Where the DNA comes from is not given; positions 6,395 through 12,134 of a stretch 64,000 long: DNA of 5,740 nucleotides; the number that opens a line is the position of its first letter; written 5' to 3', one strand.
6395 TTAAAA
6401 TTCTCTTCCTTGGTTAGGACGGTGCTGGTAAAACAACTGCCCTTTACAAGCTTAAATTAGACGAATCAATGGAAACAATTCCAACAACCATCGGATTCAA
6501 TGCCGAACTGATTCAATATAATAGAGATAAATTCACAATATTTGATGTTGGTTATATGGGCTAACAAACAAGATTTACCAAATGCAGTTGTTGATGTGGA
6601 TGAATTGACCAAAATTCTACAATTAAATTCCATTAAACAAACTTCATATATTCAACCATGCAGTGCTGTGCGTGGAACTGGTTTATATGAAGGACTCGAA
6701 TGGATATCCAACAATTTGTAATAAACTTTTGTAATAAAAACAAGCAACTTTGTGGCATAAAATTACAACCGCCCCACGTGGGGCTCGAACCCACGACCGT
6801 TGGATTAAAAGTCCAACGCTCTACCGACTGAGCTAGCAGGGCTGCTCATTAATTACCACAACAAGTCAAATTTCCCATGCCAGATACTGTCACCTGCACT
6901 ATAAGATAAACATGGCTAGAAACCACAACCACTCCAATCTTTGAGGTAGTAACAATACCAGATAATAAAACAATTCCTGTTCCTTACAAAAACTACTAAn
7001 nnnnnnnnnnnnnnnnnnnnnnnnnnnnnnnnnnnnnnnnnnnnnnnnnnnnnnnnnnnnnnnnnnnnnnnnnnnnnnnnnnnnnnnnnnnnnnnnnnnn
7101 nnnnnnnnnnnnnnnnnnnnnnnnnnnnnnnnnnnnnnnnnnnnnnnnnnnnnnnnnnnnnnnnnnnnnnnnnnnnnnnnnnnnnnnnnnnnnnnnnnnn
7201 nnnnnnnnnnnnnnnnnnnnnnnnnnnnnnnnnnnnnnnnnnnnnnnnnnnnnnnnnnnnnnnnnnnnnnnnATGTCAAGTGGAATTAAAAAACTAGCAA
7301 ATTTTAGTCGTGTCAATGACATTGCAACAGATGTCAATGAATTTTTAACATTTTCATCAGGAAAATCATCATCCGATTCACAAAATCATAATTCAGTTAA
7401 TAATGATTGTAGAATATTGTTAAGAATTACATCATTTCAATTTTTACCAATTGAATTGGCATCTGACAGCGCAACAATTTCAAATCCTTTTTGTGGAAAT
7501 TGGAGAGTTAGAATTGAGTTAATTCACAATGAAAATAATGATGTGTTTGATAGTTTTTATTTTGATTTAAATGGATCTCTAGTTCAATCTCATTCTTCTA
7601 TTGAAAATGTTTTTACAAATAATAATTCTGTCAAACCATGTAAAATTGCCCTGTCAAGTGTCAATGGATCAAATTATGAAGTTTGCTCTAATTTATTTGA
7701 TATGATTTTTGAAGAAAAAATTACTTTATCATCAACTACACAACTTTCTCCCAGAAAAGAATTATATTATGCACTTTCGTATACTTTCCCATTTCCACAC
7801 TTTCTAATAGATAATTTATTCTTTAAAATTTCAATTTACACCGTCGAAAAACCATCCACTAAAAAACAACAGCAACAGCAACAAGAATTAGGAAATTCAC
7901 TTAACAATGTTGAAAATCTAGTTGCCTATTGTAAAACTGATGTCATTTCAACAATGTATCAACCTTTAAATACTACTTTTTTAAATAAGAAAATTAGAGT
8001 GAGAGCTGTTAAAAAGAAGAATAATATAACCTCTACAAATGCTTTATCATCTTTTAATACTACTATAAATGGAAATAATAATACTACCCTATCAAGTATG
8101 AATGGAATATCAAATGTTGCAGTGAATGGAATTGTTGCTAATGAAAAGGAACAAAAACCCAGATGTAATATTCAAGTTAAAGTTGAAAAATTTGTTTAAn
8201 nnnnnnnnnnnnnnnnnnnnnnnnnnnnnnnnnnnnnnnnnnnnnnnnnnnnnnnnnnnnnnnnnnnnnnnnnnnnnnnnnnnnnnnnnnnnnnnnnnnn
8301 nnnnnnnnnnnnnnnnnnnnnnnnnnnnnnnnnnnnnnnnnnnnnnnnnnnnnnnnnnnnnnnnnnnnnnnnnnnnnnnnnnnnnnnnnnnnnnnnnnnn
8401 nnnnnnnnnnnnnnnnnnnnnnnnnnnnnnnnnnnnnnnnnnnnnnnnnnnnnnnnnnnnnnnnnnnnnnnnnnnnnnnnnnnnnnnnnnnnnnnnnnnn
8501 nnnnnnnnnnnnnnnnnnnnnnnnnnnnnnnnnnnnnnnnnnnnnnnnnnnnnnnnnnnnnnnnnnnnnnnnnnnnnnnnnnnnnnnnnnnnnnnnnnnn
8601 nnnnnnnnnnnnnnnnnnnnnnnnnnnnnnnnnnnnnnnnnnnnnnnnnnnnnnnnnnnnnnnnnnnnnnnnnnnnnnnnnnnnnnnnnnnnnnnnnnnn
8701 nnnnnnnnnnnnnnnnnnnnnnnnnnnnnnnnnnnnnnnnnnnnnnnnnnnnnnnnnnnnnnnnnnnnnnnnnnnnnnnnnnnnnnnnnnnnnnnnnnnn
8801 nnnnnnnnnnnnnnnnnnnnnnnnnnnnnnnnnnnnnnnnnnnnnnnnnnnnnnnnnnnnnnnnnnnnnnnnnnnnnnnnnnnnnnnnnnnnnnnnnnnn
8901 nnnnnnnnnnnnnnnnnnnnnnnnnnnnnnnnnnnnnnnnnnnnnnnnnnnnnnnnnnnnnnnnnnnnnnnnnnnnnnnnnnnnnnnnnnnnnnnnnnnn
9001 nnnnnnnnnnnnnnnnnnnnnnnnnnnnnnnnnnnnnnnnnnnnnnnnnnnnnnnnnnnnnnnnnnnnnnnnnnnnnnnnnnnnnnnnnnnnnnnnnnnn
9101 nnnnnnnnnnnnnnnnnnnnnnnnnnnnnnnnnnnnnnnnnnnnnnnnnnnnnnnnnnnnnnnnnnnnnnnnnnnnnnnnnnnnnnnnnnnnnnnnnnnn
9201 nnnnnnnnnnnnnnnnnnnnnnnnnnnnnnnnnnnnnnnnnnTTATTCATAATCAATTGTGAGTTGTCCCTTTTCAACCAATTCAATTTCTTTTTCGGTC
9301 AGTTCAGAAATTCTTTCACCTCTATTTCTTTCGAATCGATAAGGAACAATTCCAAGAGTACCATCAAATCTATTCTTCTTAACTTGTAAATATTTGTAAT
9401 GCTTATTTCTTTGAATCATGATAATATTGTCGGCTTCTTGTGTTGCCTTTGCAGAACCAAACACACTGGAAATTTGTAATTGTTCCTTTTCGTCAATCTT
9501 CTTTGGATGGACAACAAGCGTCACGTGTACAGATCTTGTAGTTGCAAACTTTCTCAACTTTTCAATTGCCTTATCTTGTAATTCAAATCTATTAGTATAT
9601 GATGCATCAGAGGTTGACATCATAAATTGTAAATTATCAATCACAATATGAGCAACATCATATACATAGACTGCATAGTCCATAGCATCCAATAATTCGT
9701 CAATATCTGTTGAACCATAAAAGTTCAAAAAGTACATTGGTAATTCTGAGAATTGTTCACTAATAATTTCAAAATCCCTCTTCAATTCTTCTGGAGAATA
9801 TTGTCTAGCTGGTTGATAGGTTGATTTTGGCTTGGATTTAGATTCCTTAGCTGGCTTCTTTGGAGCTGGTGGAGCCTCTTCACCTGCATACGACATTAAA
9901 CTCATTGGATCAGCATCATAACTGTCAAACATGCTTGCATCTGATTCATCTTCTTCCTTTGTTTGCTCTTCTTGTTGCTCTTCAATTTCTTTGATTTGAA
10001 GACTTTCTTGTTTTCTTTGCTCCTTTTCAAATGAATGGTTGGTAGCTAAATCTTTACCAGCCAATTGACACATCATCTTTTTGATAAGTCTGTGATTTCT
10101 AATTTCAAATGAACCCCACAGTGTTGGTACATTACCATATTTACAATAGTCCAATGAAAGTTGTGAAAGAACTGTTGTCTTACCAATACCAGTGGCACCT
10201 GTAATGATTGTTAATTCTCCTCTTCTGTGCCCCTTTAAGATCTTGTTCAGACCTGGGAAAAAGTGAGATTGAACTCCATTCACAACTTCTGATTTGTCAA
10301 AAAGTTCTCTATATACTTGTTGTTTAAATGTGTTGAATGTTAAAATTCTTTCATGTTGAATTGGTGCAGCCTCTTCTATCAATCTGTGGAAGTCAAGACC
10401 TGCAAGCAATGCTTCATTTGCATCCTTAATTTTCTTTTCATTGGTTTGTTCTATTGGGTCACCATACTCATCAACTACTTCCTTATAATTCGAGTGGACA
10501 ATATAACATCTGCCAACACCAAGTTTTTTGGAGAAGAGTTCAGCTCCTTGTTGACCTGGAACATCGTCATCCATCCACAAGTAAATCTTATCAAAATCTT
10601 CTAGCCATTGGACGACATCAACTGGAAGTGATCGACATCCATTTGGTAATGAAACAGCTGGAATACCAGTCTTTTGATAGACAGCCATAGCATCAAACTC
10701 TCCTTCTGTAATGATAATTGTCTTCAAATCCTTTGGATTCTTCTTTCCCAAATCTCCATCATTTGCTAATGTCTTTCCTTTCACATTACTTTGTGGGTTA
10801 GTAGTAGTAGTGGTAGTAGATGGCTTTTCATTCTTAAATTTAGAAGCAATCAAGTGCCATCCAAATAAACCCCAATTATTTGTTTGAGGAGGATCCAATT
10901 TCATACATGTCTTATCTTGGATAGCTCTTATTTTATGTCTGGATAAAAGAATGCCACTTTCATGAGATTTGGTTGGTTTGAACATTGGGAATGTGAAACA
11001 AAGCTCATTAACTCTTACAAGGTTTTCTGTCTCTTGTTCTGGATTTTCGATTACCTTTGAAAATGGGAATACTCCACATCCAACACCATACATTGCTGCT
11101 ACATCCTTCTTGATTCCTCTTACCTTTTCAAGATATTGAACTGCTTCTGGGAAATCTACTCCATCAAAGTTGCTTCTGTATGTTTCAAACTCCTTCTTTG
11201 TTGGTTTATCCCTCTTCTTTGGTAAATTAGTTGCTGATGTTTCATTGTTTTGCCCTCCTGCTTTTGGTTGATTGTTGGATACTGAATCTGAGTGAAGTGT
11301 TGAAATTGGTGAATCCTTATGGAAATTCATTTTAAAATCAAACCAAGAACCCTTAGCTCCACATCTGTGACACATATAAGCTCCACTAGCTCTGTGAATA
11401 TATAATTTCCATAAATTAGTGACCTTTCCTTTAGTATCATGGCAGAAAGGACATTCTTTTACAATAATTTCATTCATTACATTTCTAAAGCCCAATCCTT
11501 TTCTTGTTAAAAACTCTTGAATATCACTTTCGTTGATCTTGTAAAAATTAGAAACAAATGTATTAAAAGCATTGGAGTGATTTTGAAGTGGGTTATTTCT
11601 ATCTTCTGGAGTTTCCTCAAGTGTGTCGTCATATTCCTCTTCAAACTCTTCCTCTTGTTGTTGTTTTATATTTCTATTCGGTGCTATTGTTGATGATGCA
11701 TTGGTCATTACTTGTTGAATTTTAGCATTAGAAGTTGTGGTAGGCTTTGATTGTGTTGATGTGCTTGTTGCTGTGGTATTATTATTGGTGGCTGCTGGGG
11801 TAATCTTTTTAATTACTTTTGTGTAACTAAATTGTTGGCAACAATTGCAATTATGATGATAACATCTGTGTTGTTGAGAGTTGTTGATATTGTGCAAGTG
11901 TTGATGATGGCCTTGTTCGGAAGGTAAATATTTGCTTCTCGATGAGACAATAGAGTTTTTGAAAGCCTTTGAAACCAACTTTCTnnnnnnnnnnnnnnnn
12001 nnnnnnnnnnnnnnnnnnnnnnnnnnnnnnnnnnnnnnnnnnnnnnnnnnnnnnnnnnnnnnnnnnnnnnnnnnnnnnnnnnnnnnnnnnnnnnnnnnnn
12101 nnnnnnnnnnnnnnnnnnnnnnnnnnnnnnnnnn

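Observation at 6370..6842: ARF GTPase pseudogene lying 48 bp from a tRNA-Lys gene; second tRNA-Lys copy elsewhere with conserved flanks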

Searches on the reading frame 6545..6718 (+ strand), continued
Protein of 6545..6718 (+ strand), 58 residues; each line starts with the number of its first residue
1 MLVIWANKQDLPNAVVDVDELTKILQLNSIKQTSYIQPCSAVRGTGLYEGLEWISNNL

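Call 56: search_solved_structures(query=P0227, max_evalue=1e-30, show_alignments=1)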
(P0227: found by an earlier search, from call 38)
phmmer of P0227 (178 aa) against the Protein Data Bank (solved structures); distinct sequences matched with E-value up to 1e-30: 55.
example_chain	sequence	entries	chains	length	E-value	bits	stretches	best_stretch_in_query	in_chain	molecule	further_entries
1mr3_F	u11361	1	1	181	7.1e-48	166.1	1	3-178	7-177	ADP-ribosylation factor 2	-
3aq4_A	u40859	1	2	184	9.9e-48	165.6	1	2-178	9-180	ADP-ribosylation factor 1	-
5a1u_A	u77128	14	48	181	3e-47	164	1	3-178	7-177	ADP-RIBOSYLATION FACTOR 1 | ARF1 isoform 1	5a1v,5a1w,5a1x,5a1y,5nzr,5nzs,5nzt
2k5u_A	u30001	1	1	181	3.1e-47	164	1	3-178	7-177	ADP-ribosylation factor 1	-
2ksq_A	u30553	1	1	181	2e-46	161.4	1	3-177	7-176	ADP-ribosylation factor 1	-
5uf8_A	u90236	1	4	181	2.6e-46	161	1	3-178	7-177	Potential ADP-ribosylation factor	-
3lrp_A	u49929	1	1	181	2.3e-45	157.9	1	3-177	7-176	ADP-ribosylation factor 1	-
1r8q_A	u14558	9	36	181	1.8e-44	155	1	4-178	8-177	ADP-ribosylation factor 1 | RAT ADP-RIBOSYLATION FACTOR-1 | ADP ribosylation factor 1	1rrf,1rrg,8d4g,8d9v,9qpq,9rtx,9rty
7ux3_C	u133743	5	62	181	2.2e-44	154.8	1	4-178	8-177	ADP-ribosylation factor 1 | ADP ribosylation factor 1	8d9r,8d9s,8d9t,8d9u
1hur_A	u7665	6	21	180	2.2e-44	154.7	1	4-178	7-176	HUMAN ADP-RIBOSYLATION FACTOR 1 | ADP-ribosylation factor 1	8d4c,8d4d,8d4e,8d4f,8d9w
7wqy_A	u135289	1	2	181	2.8e-44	154.4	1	2-178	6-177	ARF1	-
9c58_A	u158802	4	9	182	3.3e-44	154.2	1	4-178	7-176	ADP-ribosylation factor 1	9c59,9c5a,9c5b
4q66_F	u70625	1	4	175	3.3e-44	154.2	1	8-178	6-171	ADP-ribosylation factor 1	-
8sdw_A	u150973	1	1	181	4.3e-44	153.8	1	7-178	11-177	ADP-ribosylation factor 1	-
9qlo_CZ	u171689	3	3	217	7.5e-44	153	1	7-178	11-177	ADP-ribosylation factor 1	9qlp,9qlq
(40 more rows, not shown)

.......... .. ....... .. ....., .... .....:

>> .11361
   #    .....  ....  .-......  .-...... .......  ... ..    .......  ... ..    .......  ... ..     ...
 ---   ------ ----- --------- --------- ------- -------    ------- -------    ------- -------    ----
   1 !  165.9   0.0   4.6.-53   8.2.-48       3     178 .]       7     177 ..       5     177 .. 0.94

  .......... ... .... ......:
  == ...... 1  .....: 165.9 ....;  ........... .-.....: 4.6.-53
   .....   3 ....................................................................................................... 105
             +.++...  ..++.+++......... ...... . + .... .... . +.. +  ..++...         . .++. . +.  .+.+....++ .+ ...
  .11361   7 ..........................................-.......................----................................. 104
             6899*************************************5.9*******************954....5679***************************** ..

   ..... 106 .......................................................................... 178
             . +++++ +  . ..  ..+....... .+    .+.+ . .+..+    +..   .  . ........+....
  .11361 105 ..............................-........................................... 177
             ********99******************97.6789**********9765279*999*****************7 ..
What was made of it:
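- On ARF family small GTPase (Pfam PF00025): The intact allele matches Arf1/Arf2 structures at E=7e-48 (call 56).
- Closest known: Arf1-type ARF GTPases. Same: The intact allele P0227 aligns end to end with solved Arf1/Arf2 chains (E=7e-48, call 56).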

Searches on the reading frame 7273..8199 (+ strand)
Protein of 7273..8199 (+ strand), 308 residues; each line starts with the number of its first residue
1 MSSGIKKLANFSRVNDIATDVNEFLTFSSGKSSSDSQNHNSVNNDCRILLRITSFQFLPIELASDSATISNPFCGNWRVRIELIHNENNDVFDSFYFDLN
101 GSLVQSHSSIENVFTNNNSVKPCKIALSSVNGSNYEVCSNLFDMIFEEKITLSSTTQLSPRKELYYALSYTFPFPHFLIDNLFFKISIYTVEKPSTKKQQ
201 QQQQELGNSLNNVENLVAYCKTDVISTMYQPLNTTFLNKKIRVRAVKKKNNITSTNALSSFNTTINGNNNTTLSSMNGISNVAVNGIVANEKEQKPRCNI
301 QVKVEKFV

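Call 9: search_protein_families(library=pfam, proteins=[window:7273-8199:+])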
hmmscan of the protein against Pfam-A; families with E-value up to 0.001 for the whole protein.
window:7273-8199:+ (308 aa): 0 families

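Call 38: list_cluster_members(proteins=[window:6545-6718:+, window:6469-6561:+, window:7273-8196:+, window:4999-6234:-, window:18217-19455:-, window:49640-50944:+, window:48067-48990:+, window:30789-31781:+, window:56635-57564:-])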
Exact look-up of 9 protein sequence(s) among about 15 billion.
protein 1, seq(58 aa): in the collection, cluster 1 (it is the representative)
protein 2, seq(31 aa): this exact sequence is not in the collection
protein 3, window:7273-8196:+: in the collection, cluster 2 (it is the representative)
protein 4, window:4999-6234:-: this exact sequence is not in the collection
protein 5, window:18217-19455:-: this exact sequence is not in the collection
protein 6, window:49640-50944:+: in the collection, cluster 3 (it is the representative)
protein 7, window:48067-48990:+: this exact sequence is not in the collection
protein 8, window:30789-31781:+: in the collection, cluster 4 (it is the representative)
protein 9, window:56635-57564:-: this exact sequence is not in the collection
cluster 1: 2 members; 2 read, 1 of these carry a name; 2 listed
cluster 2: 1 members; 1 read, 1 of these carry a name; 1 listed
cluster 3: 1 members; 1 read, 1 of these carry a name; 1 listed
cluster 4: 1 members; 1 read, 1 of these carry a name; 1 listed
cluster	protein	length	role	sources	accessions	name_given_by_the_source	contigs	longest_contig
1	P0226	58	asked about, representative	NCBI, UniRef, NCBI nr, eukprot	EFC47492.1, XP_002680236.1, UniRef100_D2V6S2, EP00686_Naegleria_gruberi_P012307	predicted protein [Naegleria gruberi] | Predicted protein n=1 Tax=Naegleria gruberi TaxID=5762 RepID=D2V6S2_NAEGR | uncharacterized protein NAEGRDRAFT_31587 [Naegleria gruberi]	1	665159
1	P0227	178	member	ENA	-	-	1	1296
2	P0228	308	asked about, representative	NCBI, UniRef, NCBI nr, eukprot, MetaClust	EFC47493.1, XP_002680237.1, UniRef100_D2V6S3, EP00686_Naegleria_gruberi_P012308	predicted protein [Naegleria gruberi] | Predicted protein n=1 Tax=Naegleria gruberi TaxID=5762 RepID=D2V6S3_NAEGR | uncharacterized protein NAEGRDRAFT_64540 [Naegleria gruberi]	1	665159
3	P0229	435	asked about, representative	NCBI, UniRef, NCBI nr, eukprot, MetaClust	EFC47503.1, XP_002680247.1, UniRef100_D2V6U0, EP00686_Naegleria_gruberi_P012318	predicted protein [Naegleria gruberi] | Predicted protein n=1 Tax=Naegleria gruberi TaxID=5762 RepID=D2V6U0_NAEGR | uncharacterized protein NAEGRDRAFT_47127 [Naegleria gruberi]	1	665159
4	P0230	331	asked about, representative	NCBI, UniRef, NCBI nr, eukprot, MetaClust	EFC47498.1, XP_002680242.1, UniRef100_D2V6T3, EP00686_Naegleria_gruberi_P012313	hypothetical protein NAEGRDRAFT_57317 [Naegleria gruberi] | NmrA-like domain-containing protein n=1 Tax=Naegleria gruberi TaxID=5762 ... | uncharacterized protein NAEGRDRAFT_57317 [Naegleria gruberi]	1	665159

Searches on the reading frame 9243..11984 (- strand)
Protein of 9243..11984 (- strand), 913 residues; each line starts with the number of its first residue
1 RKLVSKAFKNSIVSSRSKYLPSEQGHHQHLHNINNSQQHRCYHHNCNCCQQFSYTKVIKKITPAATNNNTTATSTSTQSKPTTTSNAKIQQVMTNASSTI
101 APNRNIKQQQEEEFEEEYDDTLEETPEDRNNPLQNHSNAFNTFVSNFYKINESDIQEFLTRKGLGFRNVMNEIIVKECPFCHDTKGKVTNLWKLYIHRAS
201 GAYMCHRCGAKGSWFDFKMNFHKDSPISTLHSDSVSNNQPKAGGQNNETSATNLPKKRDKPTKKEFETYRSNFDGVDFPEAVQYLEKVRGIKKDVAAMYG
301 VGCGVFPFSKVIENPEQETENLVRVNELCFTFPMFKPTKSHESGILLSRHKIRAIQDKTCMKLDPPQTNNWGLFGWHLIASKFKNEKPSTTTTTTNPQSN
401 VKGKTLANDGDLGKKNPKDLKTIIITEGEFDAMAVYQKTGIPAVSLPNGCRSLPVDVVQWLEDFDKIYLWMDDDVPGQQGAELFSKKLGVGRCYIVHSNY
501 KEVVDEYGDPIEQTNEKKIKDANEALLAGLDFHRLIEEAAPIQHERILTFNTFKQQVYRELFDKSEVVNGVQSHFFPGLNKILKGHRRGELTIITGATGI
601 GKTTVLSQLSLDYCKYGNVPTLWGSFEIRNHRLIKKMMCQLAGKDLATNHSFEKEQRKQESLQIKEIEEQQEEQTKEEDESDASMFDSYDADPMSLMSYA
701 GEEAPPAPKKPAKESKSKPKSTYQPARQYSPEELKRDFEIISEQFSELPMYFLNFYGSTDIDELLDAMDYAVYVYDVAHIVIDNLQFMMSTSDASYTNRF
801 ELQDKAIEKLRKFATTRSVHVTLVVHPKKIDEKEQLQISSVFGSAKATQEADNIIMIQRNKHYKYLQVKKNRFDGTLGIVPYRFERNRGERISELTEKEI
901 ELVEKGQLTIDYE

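Call 35: search_protein_families(library=pfam, proteins=[window:9243-11984:-], max_evalue=0.001)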
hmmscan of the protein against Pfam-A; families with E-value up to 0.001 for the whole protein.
window:9243-11984:- (913 aa): 9 families
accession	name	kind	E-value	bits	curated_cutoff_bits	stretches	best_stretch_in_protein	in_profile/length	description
PF13481.12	AAA_25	-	3.3e-18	66.5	27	2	567-666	11-119/195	AAA domain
PF03796.21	DnaB_C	-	1.7e-13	51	27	2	570-652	1-82/255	DnaB-like helicase C terminal domain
PF06745.19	ATPase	-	6.1e-07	29.5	26.6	1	577-684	6-105/231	KaiC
PF13401.12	AAA_22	-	6.2e-07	30.2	27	0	589-620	5-35/130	AAA domain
PF13662.12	Toprim_4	-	1.1e-05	26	25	1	422-488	2-74/85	Toprim domain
PF13155.12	Toprim_2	-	1.4e-05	25.8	22.1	1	424-496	1-76/88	Toprim-like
PF25199.1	nSTAND_NTPase5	-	0.00024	21.4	34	0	584-623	36-75/145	Novel STAND NTPase 5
PF13521.12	AAA_28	-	0.00025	21.7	27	1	593-713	3-106/164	AAA domain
PF20720.3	nSTAND3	-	0.00066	19.8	27.2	1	588-672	16-100/155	Novel STAND NTPase 3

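Call 57: find_encoding_contigs(protein=P0127, flank=10000, max_places=3)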
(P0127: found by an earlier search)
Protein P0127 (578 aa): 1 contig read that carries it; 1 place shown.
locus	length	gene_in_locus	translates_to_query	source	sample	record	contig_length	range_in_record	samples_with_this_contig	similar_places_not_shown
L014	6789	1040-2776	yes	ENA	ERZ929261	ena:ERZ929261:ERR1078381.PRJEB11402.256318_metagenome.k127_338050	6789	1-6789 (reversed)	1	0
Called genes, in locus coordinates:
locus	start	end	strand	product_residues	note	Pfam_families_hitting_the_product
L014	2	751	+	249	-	?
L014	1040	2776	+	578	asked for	-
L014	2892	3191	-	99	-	PF00650:CRAL_TRIO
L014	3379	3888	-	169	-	-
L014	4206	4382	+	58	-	-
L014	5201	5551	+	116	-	PF00008:EGF (weak), PF07974:EGF_2 (weak)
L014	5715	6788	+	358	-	?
